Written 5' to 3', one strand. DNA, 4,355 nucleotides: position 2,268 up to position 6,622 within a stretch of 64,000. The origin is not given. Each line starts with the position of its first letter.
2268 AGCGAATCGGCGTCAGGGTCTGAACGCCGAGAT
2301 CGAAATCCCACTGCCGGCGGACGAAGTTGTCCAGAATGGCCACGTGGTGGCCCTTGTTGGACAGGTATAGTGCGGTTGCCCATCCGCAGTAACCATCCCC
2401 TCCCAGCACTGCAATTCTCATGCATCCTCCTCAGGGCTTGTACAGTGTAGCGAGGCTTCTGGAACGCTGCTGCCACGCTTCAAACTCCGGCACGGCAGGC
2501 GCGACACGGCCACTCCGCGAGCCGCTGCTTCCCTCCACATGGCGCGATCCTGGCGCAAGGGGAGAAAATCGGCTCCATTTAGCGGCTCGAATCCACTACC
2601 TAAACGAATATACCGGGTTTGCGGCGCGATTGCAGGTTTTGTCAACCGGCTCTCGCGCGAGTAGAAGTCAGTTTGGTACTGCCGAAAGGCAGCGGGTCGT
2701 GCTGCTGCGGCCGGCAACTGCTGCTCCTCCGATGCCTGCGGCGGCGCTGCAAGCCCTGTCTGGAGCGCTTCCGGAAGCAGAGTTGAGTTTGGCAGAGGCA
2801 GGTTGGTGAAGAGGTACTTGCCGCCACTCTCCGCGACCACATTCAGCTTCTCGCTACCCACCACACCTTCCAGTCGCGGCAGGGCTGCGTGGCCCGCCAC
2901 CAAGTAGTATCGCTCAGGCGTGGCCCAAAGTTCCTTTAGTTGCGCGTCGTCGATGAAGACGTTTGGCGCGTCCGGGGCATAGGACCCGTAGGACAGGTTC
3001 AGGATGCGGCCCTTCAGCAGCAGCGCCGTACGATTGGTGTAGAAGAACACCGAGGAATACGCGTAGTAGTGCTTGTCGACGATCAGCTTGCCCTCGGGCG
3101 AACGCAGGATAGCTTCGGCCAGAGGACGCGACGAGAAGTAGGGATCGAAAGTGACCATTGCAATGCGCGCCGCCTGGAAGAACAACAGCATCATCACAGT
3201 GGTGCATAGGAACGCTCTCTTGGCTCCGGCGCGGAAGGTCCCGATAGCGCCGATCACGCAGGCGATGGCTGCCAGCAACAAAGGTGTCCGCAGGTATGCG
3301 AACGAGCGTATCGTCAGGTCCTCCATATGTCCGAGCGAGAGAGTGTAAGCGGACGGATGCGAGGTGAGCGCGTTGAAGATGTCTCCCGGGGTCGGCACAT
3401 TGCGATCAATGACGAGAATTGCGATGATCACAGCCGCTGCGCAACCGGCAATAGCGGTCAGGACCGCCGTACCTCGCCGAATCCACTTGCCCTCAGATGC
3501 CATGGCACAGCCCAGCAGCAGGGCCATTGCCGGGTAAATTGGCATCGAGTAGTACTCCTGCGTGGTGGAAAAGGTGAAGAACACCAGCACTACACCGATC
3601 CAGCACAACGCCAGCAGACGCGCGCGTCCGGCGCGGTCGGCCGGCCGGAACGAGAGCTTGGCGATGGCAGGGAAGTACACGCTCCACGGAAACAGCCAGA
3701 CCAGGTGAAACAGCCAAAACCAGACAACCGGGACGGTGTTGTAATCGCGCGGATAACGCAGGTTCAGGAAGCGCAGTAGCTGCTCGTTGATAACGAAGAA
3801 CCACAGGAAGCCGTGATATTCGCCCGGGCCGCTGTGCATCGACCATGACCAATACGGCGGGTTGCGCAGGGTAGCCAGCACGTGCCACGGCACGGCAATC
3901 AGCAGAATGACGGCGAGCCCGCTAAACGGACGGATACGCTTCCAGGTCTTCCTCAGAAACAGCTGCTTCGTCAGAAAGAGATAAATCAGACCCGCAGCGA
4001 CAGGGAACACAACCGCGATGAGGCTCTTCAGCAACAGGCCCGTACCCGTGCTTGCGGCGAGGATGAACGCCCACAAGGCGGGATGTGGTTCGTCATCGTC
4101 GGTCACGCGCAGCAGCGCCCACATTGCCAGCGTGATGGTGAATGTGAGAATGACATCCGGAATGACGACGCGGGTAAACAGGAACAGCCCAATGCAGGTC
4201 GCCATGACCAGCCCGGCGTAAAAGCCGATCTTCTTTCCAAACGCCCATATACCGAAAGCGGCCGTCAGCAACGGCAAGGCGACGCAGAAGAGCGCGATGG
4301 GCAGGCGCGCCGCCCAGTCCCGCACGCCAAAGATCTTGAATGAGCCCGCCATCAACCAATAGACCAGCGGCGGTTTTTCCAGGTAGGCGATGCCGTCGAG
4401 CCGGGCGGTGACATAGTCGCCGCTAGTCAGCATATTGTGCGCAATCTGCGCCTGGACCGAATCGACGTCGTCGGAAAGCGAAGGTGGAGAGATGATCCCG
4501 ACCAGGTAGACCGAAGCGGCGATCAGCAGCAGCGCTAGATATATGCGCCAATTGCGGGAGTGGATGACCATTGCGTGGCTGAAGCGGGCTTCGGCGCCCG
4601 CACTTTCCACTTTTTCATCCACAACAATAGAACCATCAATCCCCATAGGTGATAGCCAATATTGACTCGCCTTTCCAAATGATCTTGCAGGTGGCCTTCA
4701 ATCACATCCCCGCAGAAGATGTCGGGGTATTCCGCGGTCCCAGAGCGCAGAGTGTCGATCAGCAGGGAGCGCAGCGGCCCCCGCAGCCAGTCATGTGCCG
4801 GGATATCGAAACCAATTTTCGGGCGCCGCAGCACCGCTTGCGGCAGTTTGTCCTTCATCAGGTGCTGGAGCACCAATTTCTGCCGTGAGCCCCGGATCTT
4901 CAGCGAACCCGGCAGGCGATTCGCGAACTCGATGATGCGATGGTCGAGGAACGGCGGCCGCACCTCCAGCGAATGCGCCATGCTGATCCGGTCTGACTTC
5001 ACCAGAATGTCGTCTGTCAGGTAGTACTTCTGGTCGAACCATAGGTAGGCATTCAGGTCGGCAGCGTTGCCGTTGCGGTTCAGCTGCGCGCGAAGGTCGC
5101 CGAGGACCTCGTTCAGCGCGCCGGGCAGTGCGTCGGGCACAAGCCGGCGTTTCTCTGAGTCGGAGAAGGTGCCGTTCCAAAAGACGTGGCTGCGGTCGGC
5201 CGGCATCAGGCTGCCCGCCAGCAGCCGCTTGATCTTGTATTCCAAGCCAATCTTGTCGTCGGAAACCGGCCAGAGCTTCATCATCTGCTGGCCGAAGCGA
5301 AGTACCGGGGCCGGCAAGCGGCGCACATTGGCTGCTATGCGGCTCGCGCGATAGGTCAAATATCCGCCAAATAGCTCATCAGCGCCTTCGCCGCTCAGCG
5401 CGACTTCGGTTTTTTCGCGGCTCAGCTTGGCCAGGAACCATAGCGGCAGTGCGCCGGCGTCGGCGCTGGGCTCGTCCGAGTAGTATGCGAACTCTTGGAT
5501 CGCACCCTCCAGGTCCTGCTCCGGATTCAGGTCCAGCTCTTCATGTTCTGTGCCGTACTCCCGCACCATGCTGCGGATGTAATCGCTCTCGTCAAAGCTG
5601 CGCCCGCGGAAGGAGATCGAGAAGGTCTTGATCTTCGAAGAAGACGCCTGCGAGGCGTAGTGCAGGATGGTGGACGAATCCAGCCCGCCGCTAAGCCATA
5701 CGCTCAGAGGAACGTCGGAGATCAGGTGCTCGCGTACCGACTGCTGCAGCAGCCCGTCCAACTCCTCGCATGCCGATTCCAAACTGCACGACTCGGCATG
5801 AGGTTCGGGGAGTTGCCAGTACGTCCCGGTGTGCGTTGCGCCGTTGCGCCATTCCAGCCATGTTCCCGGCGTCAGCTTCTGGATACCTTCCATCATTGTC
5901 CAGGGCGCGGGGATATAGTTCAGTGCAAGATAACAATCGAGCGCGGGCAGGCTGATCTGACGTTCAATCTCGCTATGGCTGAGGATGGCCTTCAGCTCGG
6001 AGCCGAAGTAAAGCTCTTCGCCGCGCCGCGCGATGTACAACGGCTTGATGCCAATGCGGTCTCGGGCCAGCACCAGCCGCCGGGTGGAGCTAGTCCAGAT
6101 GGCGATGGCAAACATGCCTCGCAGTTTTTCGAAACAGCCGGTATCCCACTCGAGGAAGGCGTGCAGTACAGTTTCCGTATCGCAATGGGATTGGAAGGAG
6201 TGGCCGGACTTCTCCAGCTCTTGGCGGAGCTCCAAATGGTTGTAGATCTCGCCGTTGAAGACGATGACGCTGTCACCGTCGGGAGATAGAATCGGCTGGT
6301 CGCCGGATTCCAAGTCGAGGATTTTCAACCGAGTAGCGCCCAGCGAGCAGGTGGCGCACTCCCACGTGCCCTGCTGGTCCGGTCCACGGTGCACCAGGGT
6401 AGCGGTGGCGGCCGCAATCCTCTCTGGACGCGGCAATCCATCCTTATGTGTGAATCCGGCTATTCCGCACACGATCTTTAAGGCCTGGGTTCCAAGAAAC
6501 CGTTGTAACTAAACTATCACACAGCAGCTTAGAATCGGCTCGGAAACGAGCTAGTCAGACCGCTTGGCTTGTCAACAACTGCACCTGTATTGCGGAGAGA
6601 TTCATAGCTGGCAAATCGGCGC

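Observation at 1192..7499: UDP-sulfoquinovose synthase translationally coupled to an ArnT/PMT-like GT-C transferase, an AsnB-type amidotransferase and an ArnE/F-like membrane pair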

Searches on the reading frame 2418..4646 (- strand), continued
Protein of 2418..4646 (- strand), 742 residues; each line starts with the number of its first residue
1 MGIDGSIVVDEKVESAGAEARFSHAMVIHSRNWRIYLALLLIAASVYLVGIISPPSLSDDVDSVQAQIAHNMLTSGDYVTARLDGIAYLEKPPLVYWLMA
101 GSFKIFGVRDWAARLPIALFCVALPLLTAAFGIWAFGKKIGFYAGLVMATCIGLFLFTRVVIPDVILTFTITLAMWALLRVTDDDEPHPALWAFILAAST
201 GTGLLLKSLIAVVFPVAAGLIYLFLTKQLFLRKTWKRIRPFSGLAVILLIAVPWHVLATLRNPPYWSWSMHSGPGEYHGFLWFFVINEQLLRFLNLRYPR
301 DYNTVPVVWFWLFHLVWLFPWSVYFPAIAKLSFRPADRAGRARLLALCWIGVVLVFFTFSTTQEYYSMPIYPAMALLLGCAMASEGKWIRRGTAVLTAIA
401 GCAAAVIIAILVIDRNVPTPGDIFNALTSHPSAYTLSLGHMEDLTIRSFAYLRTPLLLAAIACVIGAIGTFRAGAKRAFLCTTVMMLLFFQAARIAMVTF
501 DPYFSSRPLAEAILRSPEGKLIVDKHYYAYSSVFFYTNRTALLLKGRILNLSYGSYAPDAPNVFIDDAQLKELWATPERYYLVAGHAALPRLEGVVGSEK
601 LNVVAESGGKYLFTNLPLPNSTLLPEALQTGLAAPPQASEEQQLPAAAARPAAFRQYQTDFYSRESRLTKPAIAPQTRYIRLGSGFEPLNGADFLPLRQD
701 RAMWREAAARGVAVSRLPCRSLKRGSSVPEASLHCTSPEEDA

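Call 67: search_protein_families(library=ncbifam, proteins=[L223:9986-11170:+, L195:10001-11173:+, L209:10001-11170:+, L227:9980-11164:+, L233:2780-3991:+], max_evalue=1e-20)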
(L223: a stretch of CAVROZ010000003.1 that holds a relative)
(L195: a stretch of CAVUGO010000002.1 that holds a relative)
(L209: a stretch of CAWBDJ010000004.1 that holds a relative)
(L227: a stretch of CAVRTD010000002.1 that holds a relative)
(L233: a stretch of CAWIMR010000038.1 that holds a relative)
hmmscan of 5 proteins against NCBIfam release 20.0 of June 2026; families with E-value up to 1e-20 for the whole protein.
L223:9986-11170:+ (394 aa): 1 family
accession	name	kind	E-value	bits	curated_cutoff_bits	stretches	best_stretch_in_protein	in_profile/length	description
TIGR03472.1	HpnI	equivalog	1.1e-80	271.3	310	1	8-374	8-366/373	bacteriohopanetetrol glucosamine biosynthesis glycosyltransferase HpnI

L195:10001-11173:+ (390 aa): 1 family
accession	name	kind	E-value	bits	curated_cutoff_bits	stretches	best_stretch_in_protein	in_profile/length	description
TIGR03472.1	HpnI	equivalog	1.7e-78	264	310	1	6-373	6-365/373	bacteriohopanetetrol glucosamine biosynthesis glycosyltransferase HpnI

L209:10001-11170:+ (389 aa): 1 family
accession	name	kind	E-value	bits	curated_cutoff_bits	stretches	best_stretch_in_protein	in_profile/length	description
TIGR03472.1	HpnI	equivalog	1.5e-81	274.1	310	1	7-377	7-367/373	bacteriohopanetetrol glucosamine biosynthesis glycosyltransferase HpnI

L227:9980-11164:+ (394 aa): 1 family
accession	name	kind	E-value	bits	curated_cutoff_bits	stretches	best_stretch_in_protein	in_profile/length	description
TIGR03472.1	HpnI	equivalog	2.1e-88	296.7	310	1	9-376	9-366/373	bacteriohopanetetrol glucosamine biosynthesis glycosyltransferase HpnI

L233:2780-3991:+ (403 aa): 1 family
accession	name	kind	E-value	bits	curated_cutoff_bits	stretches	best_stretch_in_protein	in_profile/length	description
TIGR03472.1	HpnI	equivalog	1.1e-86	291.1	310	1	11-378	9-367/373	bacteriohopanetetrol glucosamine biosynthesis glycosyltransferase HpnI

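Call 84: search_protein_families(library=pfam, proteins=[L195:7675-9768:-, L195:11194-12126:+, L195:13097-14185:-, L195:15701-16993:-, L195:17586-19160:-, L195:19157-21139:-, L223:11167-12204:+, L223:14538-15551:+, L223:7879-8898:+, L223:5743-7602:+], max_evalue=0.001)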
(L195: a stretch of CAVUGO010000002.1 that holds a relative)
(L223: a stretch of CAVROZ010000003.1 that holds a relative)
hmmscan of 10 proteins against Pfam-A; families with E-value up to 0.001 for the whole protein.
L195:7675-9768:- (697 aa): 4 families
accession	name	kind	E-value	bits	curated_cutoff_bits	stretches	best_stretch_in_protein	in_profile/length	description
PF00072.30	Response_reg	-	2.2e-22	79.7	30.2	1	567-678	1-110/111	Response regulator receiver domain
PF02518.31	HATPase_c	-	2.7e-19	70.1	26.4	1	423-543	2-109/111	Histidine kinase-, DNA gyrase B-, and HSP90-like ATPase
PF03924.19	CHASE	-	7e-14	52.5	25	1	94-208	48-181/189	CHASE domain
PF00512.31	HisKA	-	2.2e-08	34.4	26.9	1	317-379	3-64/66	His Kinase A (phospho-acceptor) domain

L195:11194-12126:+ (310 aa): 10 families
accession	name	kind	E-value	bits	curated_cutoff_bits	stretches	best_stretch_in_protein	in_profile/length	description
PF01370.27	Epimerase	-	6.6e-60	202.9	20.9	1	5-234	2-240/240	NAD dependent epimerase/dehydratase family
PF16363.11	GDP_Man_Dehyd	-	5.9e-50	171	27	1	5-298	1-332/332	GDP-mannose 4,6 dehydratase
PF01073.25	3Beta_HSD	-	3.2e-34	118.7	22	1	5-223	1-230/280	3-beta hydroxysteroid dehydrogenase/isomerase family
PF02719.21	Polysacc_synt_2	-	4.3e-24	85.7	20.2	1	5-270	2-269/293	Polysaccharide biosynthesis protein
PF04321.23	RmlD_sub_bind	-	1.4e-21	77.3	27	1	4-219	3-194/287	RmlD substrate binding domain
PF07993.18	NAD_binding_4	-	9.1e-12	45.1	20.1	1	58-176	80-210/258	Male sterility protein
PF13460.12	NAD_binding_10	-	1.3e-11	45.2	27.2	1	8-151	1-130/184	NAD(P)H-binding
PF05368.20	NmrA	-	4.1e-06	27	27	1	2-118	3-108/298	NmrA-like family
PF00106.31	adh_short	-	0.00012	22.1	26.6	1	2-152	1-160/195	short chain dehydrogenase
PF08659.16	KR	-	0.00044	20.6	22.6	0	3-124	2-143/180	KR domain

L195:13097-14185:- (362 aa): 3 families
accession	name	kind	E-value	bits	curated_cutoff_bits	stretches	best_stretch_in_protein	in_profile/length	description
PF04055.27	Radical_SAM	-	6.2e-17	62.7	29.5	1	35-171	2-145/166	Radical SAM superfamily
PF13353.11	Fer4_12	-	5.5e-07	30.4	22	1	39-137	14-116/137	4Fe-4S single cluster domain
PF13186.11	SPASM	-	2.4e-06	28.1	21.5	1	257-314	1-66/67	Iron-sulfur cluster-binding domain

L195:15701-16993:- (430 aa): 2 families
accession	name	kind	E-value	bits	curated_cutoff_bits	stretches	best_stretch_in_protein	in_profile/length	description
PF22580.2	KYNU_C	-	3.4e-29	101.1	27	1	335-422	1-88/90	Kynureninase C-terminal domain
PF00266.25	Aminotran_5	-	2.7e-15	56.7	21.5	1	98-393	53-333/371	Aminotransferase class-V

L195:17586-19160:- (524 aa): 1 family
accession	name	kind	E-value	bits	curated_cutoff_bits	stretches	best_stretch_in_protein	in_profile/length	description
PF02321.23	OEP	-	6.9e-36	124.3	22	2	323-505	5-187/187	Outer membrane efflux protein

L195:19157-21139:- (660 aa): 1 family
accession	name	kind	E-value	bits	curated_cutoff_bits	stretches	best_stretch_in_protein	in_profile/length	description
PF00873.25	ACR_tran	-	1.9e-201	671.9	28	1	1-635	375-1020/1021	AcrB/AcrD/AcrF family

L223:11167-12204:+ (345 aa): 2 families
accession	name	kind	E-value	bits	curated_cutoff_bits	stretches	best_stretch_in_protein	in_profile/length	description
PF01266.30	DAO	-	7.9e-08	32.6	27.9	1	5-157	2-167/353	FAD dependent oxidoreductase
PF13450.12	NAD_binding_8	-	2.8e-05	24.7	21.9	1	7-37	1-31/68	NAD(P)-binding Rossmann-like domain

L223:14538-15551:+ (337 aa): 3 families
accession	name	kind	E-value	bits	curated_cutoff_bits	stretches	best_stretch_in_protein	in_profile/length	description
PF01408.29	GFO_IDH_MocA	-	8.8e-21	75.2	24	1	6-118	2-113/120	Oxidoreductase family, NAD-binding Rossmann fold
PF22725.1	GFO_IDH_MocA_C3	-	6e-20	71.9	27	1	134-248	2-123/124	GFO/IDH/MocA C-terminal domain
PF02894.22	GFO_IDH_MocA_C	-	1.7e-12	48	22.9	1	138-331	2-215/218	Oxidoreductase family, C-terminal alpha/beta domain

L223:7879-8898:+ (339 aa): 1 family
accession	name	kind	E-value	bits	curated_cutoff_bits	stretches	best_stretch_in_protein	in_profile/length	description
PF12779.12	WXXGXW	-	3.2e-08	34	18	1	53-77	2-26/26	WXXGXW repeat (2 copies)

L223:5743-7602:+ (619 aa): 11 families
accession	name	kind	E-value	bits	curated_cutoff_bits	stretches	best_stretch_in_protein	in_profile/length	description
PF13426.13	PAS_9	-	2.6e-15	57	27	1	279-380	3-102/103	PAS domain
PF02518.31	HATPase_c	-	1.9e-13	51.3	26.4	1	518-604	6-110/111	Histidine kinase-, DNA gyrase B-, and HSP90-like ATPase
PF08447.18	PAS_3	-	1.1e-11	45.3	25.6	1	290-374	2-87/89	PAS fold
PF13188.13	PAS_8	-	1.9e-10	40.7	21.8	1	267-322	1-53/65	PAS domain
PF07730.19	HisKA_3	-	2e-09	38.3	24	1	410-473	1-66/68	Histidine kinase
PF00989.32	PAS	-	2.1e-09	37.9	22.6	1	267-379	1-113/113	PAS fold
PF08448.16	PAS_4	-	1.4e-05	25.7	23.1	1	274-383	2-109/110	PAS fold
PF13581.12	HATPase_c_2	-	2e-05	25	27.4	1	522-564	36-83/127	Histidine kinase-like ATPase domain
PF13185.12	GAF_2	-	2.3e-05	25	28.6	1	116-254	8-136/136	GAF domain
PF01590.32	GAF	-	3e-05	25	22.4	1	116-251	6-131/133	GAF domain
PF13492.12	GAF_3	-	0.00044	21.1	27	0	115-255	5-129/129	GAF domain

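Call 90: find_related_loci(query=A2, collection=viral_contigs, flank=10000)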
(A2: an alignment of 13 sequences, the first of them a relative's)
Query A2 (611 aa) in viral_contigs; peptide patterns used: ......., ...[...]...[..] (x = any residue, [..] = any of these).
50 stretches matched a pattern; 21 encode a relative of the query (tblastn E <= 1e-3); 21 distinct loci.
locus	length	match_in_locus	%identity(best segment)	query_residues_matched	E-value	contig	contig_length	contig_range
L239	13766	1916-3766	75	1-611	0e+0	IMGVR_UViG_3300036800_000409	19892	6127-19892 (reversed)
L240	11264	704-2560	74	1-610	0e+0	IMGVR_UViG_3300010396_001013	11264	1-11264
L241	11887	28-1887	74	1-611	0e+0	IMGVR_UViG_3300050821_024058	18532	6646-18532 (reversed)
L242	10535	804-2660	73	1-611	0e+0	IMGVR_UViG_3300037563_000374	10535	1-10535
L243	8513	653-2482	73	1-610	0e+0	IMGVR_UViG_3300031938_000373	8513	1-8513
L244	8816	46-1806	75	27-611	0e+0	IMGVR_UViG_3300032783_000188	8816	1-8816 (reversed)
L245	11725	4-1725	76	48-610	0e+0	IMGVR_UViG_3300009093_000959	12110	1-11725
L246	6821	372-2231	72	1-611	0e+0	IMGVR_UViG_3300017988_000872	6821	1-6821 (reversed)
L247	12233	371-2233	69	1-611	0e+0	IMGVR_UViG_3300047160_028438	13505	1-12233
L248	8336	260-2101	68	1-611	0e+0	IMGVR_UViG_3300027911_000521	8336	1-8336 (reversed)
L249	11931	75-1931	72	1-610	0e+0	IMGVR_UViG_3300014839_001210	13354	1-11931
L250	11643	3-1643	72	73-611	0e+0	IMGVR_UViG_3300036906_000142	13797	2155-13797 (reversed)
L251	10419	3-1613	72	80-611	0e+0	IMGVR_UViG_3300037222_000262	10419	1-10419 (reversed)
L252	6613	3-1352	70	173-611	0e+0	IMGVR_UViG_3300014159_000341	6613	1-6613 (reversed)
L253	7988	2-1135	76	241-611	0e+0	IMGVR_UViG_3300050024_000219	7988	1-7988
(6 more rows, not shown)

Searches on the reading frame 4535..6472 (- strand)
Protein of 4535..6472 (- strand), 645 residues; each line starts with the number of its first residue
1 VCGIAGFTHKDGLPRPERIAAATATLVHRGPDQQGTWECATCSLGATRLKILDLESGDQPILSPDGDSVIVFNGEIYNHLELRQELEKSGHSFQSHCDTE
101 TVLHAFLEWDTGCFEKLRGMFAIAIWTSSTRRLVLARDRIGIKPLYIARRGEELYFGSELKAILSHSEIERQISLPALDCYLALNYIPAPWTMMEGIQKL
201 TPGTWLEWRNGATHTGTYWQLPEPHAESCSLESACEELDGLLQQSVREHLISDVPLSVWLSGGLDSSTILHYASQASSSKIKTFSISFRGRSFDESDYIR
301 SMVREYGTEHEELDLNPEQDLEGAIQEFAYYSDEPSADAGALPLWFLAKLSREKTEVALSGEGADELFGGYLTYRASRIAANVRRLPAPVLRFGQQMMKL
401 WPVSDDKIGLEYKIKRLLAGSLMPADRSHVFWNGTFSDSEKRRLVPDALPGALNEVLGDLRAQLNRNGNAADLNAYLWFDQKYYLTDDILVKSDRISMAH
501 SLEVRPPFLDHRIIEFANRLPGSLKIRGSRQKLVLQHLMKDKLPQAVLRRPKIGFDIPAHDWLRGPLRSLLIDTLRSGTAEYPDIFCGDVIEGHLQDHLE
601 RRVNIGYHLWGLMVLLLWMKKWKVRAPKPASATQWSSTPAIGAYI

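Call 3: search_protein_families(library=pfam, proteins=[window:4535-6472:-], max_evalue=0.01)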
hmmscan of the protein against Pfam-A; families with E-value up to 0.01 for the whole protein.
window:4535-6472:- (645 aa): 4 families
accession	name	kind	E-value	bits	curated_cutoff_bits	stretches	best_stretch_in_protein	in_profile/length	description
PF00733.27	Asn_synthase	-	2.5e-88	297.5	21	1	238-619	2-353/354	Asparagine synthase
PF13537.11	GATase_7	-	3.9e-46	156.5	25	1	47-164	2-122/123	Glutamine amidotransferase domain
PF13522.11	GATase_6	-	3.7e-39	134.1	27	1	31-159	1-130/130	Glutamine amidotransferase domain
PF06508.19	QueC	-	2.3e-05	24.4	22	1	258-318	4-63/210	Queuosine biosynthesis protein QueC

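Call 4: search_protein_families(library=ncbifam, proteins=[window:4535-6472:-], max_evalue=0.01)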
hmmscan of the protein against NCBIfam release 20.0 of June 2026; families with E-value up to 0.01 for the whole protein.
window:4535-6472:- (645 aa): 11 families
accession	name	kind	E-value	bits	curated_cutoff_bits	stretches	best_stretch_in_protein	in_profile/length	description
TIGR03108.1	eps_aminotran_1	hypoth_equivalog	3.5e-150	501.7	816.9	1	1-619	1-625/628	XrtA/PEP-CTERM system amidotransferase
TIGR01536.1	asn_synth_AEB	equivalog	6.3e-140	467.6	267.1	1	2-555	1-517/517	asparagine synthase (glutamine-hydrolyzing)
TIGR03104.1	trio_amidotrans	equivalog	2.2e-116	389.4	570.1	2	1-376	1-385/589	N-acetylglutaminylglutamine amidotransferase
NF006949.0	PRK09431.1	equivalog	1.3e-81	274.8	499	3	1-167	1-169/554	asparagine synthase B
NF033535.1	lass_lactam_cya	exception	3.6e-62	210.9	525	2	1-366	1-374/668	lasso peptide isopeptide bond-forming cyclase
NF033561.1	macrolact_Ik_Al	subfamily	1.3e-19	70.3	300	2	128-369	88-332/561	albusnodin/ikarugamycin family macrolactam cyclase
NF001484.0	PRK00331.1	subfamily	7.2e-12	44.5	381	1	60-168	87-203/601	isomerizing glutamine--fructose-6-phosphate transaminase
TIGR01134.1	purF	equivalog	1.7e-11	44.1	350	1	58-169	84-205/432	amidophosphoribosyltransferase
TIGR01135.1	glmS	equivalog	2e-11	43.1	418.05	1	62-168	88-202/607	glutamine--fructose-6-phosphate transaminase (isomerizing)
TIGR00364.1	TIGR00364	equivalog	0.0015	18.2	150.3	1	258-319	3-63/201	7-cyano-7-deazaguanine synthase QueC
TIGR00268.2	TIGR00268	equivalog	0.009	15.3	150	0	244-316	4-77/259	ATP-dependent sacrificial sulfur transferase LarE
